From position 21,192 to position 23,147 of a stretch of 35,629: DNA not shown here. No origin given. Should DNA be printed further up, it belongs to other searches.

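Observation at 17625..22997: Binding-protein-dependent Dpp/Nik-type ABC importer welded into the dithiolopyrrolone operon: possible recaptured thiol metallophore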

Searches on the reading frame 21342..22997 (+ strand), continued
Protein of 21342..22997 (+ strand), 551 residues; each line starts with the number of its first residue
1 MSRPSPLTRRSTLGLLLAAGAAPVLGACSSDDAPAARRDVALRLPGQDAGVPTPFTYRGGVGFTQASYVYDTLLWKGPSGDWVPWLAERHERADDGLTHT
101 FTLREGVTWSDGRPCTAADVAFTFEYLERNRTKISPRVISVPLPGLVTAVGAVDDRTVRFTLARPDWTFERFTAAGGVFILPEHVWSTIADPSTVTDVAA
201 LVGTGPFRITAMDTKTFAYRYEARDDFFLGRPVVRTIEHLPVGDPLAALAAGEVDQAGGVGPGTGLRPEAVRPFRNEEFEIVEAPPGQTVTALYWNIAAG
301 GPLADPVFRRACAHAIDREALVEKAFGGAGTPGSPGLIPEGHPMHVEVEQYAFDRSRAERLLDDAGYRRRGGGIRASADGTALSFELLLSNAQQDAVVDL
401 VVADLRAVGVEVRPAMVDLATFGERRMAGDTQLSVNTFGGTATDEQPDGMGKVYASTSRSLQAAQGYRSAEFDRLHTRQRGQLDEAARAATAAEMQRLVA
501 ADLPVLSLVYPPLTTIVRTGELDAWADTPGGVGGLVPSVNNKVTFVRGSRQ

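Call 29: find_encoding_contigs(protein=P0024, flank=10000, max_places=1)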
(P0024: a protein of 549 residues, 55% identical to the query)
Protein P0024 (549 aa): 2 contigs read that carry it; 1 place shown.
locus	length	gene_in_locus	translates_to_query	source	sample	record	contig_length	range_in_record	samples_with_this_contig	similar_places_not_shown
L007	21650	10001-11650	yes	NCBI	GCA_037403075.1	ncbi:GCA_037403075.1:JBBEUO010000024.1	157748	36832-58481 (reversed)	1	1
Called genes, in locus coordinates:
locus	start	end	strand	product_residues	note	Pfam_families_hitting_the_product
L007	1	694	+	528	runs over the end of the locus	PF00732:GMC_oxred_N, PF00890:FAD_binding_2 (faint), PF01266:DAO (faint), PF07992:Pyr_redox_2 (faint), PF13450:NAD_binding_8 (weak), PF05199:GMC_oxred_C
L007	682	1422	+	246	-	PF00975:Thioesterase, PF12697:Abhydrolase_6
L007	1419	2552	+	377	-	PF02771:Acyl-CoA_dh_N, PF02770:Acyl-CoA_dh_M, PF00441:Acyl-CoA_dh_1, PF08028:Acyl-CoA_dh_2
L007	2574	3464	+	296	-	PF00583:Acetyltransf_1 (weak), PF13508:Acetyltransf_7 (weak), PF18014:Acetyltransf_18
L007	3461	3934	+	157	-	PF01152:Bac_globin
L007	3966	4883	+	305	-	PF00890:FAD_binding_2 (weak), PF01266:DAO (faint), PF07992:Pyr_redox_2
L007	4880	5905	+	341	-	PF08100:Dimerisation, PF00891:Methyltransf_2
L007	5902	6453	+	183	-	-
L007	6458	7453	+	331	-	PF00528:BPD_transp_1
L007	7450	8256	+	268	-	PF00528:BPD_transp_1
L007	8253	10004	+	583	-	PF01078:Mg_chelatase (faint), PF03193:RsgA_GTPase (faint), PF13191:AAA_16 (faint), PF13555:AAA_29 (faint), PF00005:ABC_tran, PF13304:AAA_21, PF08352:oligo_HPY, PF00005:ABC_tran, +4 more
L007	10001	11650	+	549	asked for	PF00496:SBP_bac_5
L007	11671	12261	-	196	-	PF02441:Flavoprotein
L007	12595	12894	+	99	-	PF12840:HTH_20 (weak), PF01022:HTH_5, PF12802:MarR_2 (weak)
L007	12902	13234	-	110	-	-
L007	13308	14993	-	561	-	PF08241:Methyltransf_11 (faint), PF08242:Methyltransf_12 (faint), PF13489:Methyltransf_23, PF00891:Methyltransf_2, PF13649:Methyltransf_25 (weak)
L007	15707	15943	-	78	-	-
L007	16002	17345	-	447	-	PF00128:Alpha-amylase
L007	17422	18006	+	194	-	PF00440:TetR_N, PF21943:TetR_C_46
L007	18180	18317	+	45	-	-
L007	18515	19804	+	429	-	PF00939:Na_sulph_symp (weak), PF02040:ArsB, PF03600:CitMHS, PF06450:NhaB, PF00939:Na_sulph_symp (weak)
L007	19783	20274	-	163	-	PF00571:CBS (weak)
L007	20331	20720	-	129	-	PF00903:Glyoxalase (weak), PF18029:Glyoxalase_6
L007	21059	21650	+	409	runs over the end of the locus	PF00999:Na_H_Exchanger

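Call 30: find_encoding_contigs(protein=P0021, flank=10000, max_places=1)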
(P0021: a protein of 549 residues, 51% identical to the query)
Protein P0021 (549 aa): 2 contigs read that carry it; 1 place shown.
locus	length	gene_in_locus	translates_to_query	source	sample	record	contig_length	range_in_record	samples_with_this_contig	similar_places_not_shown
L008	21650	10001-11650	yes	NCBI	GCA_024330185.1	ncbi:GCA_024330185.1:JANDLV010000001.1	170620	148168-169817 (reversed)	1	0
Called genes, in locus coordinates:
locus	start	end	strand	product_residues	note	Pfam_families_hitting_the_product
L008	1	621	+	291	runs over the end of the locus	PF01106:NifU, PF00355:Rieske, PF13806:Rieske_2 (weak)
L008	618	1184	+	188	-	PF01750:HycI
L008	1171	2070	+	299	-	PF07726:AAA_3 (faint), PF07728:AAA_5, PF13401:AAA_22 (weak), PF00004:AAA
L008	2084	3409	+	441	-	PF13519:VWA_2 (faint), PF05762:VWA_CoxE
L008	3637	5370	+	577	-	PF04326:SLFN_AlbA_2 (weak), PF13749:HATPase_c_4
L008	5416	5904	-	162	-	-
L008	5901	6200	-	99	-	-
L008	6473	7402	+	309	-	PF00528:BPD_transp_1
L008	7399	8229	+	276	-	PF12911:OppC_N (weak), PF00528:BPD_transp_1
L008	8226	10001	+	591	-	PF01078:Mg_chelatase (faint), PF03193:RsgA_GTPase (faint), PF13191:AAA_16 (faint), PF13555:AAA_29 (faint), PF20703:nSTAND1 (faint), PF00005:ABC_tran, PF08352:oligo_HPY, PF00005:ABC_tran, +4 more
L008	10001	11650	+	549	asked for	PF00496:SBP_bac_5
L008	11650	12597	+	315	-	PF00891:Methyltransf_2, PF13489:Methyltransf_23, PF08241:Methyltransf_11 (faint), PF13649:Methyltransf_25 (weak)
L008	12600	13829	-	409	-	PF25906:PucR-like_N, PF14361:RsbRD_N, PF13556:HTH_30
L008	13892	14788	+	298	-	PF00487:FA_desaturase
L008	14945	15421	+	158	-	-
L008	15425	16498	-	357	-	-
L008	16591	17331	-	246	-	PF13545:HTH_Crp_2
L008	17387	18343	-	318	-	PF02628:COX15-CtaA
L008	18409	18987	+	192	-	PF00908:dTDP_sugar_isom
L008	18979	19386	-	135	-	PF01850:PIN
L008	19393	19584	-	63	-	-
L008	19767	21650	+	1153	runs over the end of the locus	PF00289:Biotin_carb_N, PF02222:ATP-grasp, PF02786:CPSase_L_D2, PF02785:Biotin_carb_C, PF00682:HMGL-like, PF02436:PYC_OADA, PF00364:Biotin_lipoyl, PF25917:BSH_RND, +2 more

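Call 31: find_encoding_contigs(protein=P0046, flank=10000, max_places=1)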
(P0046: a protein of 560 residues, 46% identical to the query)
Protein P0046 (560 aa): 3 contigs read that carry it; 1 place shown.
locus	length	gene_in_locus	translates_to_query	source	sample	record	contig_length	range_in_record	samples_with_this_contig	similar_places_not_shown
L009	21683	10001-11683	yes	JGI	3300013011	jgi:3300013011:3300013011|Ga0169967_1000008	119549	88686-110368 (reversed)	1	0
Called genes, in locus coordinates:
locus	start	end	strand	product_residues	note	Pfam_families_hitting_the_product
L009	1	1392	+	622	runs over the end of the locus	PF13520:AA_permease_2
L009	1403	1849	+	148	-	-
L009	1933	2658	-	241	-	PF03372:Exo_endo_phos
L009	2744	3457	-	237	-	PF13085:Fer2_3, PF13187:Fer4_9 (faint), PF13237:Fer4_10, PF00037:Fer4 (faint), PF13183:Fer4_8, PF13534:Fer4_17 (weak)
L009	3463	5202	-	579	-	PF00890:FAD_binding_2, PF01266:DAO (weak), PF01946:Thi4 (faint), PF03486:HI0933_like (faint), PF07992:Pyr_redox_2 (faint), PF02910:Succ_DH_flav_C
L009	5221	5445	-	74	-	-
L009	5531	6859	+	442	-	PF00158:Sigma54_activat (faint), PF01078:Mg_chelatase (faint), PF07728:AAA_5 (faint)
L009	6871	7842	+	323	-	PF08242:Methyltransf_12 (faint), PF13489:Methyltransf_23, PF00891:Methyltransf_2, PF08241:Methyltransf_11, PF13649:Methyltransf_25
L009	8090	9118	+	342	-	PF00528:BPD_transp_1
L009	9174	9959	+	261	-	PF00528:BPD_transp_1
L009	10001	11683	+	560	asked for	PF00496:SBP_bac_5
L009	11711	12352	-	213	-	PF01027:Bax1-I, PF12811:BaxI_1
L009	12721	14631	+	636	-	PF13519:VWA_2 (faint), PF27532:Mb0984_helical, PF27098:Rv0959_3rd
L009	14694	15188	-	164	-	PF01661:Macro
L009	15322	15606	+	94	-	PF02467:Whib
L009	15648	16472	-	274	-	PF07837:FTCD_N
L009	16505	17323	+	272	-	PF00296:Bac_luciferase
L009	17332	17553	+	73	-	PF02416:TatA_B_E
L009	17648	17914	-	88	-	PF02467:Whib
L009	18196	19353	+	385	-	PF00089:Trypsin, PF13365:Trypsin_2, PF00595:PDZ (faint), PF13180:PDZ_2, PF17820:PDZ_6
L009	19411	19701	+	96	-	-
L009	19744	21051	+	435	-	PF00512:HisKA, PF02518:HATPase_c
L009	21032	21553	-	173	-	-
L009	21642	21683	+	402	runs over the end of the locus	PF07690:MFS_1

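Call 47: find_related_loci(query=A2, collection=metagenome_contigs, flank=10000)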
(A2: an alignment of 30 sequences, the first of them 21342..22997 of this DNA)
Query A2 (551 aa) in metagenome_contigs; peptide patterns used: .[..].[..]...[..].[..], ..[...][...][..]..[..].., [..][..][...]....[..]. (x = any residue, [..] = any of these).
600 stretches matched a pattern (row limit reached: there are more); 540 encode a relative of the query (tblastn E <= 1e-3); the best 80 are kept; 80 distinct loci.
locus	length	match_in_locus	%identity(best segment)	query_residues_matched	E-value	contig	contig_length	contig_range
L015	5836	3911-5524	42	7-549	1e-110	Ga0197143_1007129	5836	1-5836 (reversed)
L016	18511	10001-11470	38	42-548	2e-88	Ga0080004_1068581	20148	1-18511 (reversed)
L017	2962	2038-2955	45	7-324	5e-69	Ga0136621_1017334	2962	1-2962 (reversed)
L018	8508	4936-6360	34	48-525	3e-63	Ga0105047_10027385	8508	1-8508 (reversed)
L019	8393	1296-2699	33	46-547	2e-58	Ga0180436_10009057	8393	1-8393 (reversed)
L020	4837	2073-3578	29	27-546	3e-57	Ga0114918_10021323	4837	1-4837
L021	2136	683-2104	30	40-547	2e-56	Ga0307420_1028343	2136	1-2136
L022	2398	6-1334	30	82-547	8e-53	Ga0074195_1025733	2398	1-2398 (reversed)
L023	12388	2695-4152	30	53-546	3e-45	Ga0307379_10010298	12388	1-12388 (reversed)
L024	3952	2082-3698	27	11-547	6e-44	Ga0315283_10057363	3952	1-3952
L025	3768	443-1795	30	86-526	6e-44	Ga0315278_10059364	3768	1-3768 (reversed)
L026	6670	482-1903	29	62-525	6e-41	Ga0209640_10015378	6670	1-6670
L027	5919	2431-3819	29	49-511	1e-36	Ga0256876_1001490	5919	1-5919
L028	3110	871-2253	28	84-536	1e-36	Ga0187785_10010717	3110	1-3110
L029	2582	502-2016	31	53-525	7e-36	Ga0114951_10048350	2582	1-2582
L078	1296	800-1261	42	48-209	3e-29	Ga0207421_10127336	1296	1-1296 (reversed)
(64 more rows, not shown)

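Call 50: find_encoding_contigs(protein=P0028, flank=10000, max_places=1)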
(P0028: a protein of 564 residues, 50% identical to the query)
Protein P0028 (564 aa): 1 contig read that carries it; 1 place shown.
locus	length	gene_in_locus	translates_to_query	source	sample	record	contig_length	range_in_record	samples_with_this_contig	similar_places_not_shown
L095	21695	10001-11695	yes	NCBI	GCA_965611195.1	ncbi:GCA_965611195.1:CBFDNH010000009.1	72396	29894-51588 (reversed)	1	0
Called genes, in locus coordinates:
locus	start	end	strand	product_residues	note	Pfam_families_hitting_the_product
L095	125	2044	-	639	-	PF00376:MerR, PF13411:MerR_1, PF09278:MerR-DNA-bind, PF00496:SBP_bac_5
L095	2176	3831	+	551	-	PF00496:SBP_bac_5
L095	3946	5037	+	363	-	PF00528:BPD_transp_1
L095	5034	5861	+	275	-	PF12911:OppC_N (weak), PF00528:BPD_transp_1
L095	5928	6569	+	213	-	PF02663:FmdE, PF01258:zf-dskA_traR (weak)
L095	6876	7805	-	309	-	PF13338:AbiEi_4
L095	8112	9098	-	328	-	PF00891:Methyltransf_2, PF13489:Methyltransf_23 (weak), PF13847:Methyltransf_31 (weak), PF08241:Methyltransf_11, PF13649:Methyltransf_25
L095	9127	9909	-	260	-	PF01638:HxlR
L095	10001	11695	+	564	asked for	PF00496:SBP_bac_5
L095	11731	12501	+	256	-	PF00702:Hydrolase, PF12710:HAD (weak), PF13419:HAD_2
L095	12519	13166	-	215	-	PF13489:Methyltransf_23, PF01209:Ubie_methyltran (weak), PF13847:Methyltransf_31, PF08241:Methyltransf_11, PF08242:Methyltransf_12, PF13649:Methyltransf_25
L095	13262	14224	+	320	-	PF13489:Methyltransf_23, PF00891:Methyltransf_2, PF08241:Methyltransf_11, PF08242:Methyltransf_12 (weak), PF13649:Methyltransf_25, PF13847:Methyltransf_31 (weak)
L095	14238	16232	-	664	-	PF00376:MerR, PF13411:MerR_1, PF09278:MerR-DNA-bind, PF00496:SBP_bac_5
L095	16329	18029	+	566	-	PF00496:SBP_bac_5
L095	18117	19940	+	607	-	PF00005:ABC_tran, PF02463:SMC_N (faint), PF13304:AAA_21 (faint)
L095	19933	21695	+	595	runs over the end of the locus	PF00005:ABC_tran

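Call 51: find_encoding_contigs(protein=P0033, flank=10000, max_places=1)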
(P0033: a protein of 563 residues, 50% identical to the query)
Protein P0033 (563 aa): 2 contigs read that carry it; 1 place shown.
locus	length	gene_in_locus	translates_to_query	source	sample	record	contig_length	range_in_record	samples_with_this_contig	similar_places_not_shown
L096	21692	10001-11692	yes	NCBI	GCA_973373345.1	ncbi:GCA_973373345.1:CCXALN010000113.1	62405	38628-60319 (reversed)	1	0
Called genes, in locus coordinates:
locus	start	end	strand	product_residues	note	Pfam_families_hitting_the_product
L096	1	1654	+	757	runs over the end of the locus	PF00912:Transgly, PF00905:Transpeptidase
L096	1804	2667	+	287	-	PF02548:Pantoate_transf, PF13714:PEP_mutase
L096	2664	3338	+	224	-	PF02643:DUF192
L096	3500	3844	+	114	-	PF01250:Ribosomal_S6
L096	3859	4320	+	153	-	PF00436:SSB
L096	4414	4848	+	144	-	PF01084:Ribosomal_S18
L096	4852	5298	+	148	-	PF01281:Ribosomal_L9_N, PF03948:Ribosomal_L9_C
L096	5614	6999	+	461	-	PF00772:DnaB, PF03796:DnaB_C, PF13481:AAA_25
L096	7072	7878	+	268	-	PF03734:YkuD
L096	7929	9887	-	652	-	PF00376:MerR, PF13411:MerR_1, PF09278:MerR-DNA-bind, PF00496:SBP_bac_5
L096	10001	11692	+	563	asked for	PF00496:SBP_bac_5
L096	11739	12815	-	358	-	PF24827:AstE_AspA_cat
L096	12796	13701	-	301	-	PF18030:Rimk_N, PF14397:ATPgrasp_ST (faint), PF02655:ATP-grasp_3, PF02955:GSH-S_ATP, PF08443:RimK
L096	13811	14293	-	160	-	PF05618:RimB-like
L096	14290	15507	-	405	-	PF09298:FAA_hydrolase_N, PF01557:FAA_hydrolase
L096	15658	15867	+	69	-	-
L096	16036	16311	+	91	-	PF00216:Bac_DNA_binding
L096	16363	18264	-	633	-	PF13231:PMT_2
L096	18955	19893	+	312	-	PF00248:Aldo_ket_red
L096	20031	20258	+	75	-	PF22513:FitA-like_RHH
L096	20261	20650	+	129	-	PF01850:PIN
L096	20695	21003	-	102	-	PF12833:HTH_18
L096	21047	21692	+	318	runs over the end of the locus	PF14338:Mrr_N, PF04471:Mrr_cat, PF10356:RRG7 (faint), PF22722:NA-iREase1 (faint)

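Call 52: find_encoding_contigs(protein=P0072, flank=10000, max_places=1)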
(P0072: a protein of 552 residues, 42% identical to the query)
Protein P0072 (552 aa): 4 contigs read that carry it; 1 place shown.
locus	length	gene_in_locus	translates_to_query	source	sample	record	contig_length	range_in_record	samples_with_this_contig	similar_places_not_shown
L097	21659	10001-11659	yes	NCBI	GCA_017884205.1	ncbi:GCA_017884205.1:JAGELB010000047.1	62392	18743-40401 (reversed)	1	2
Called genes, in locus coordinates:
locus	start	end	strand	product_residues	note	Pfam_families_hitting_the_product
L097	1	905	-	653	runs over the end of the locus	-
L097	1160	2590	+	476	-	PF13433:Peripla_BP_5 (weak), PF13458:Peripla_BP_6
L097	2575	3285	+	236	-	PF22624:AASDHPPT_N, PF01648:ACPS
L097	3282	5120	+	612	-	PF00501:AMP-binding, PF13193:AMP-binding_C, PF00550:PP-binding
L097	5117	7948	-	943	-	PF00501:AMP-binding, PF00668:Condensation, PF13193:AMP-binding_C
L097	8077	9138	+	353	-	PF00528:BPD_transp_1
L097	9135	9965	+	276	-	PF12911:OppC_N (weak), PF00528:BPD_transp_1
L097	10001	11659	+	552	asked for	PF00496:SBP_bac_5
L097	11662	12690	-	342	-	PF08100:Dimerisation, PF00891:Methyltransf_2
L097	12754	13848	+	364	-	PF00005:ABC_tran, PF13304:AAA_21 (weak), PF13732:DrrA1-3_C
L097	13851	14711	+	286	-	PF01061:ABC2_membrane, PF12679:ABC2_membrane_2, PF12698:ABC2_membrane_3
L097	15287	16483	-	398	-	PF21036:EryCIII-like_N, PF00201:UDPGT, PF04101:Glyco_tran_28_C (weak), PF06722:EryCIII-like_C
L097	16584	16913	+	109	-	PF08734:GYD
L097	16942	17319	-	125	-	PF00903:Glyoxalase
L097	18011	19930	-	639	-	-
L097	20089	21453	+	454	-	PF13231:PMT_2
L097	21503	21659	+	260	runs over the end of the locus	-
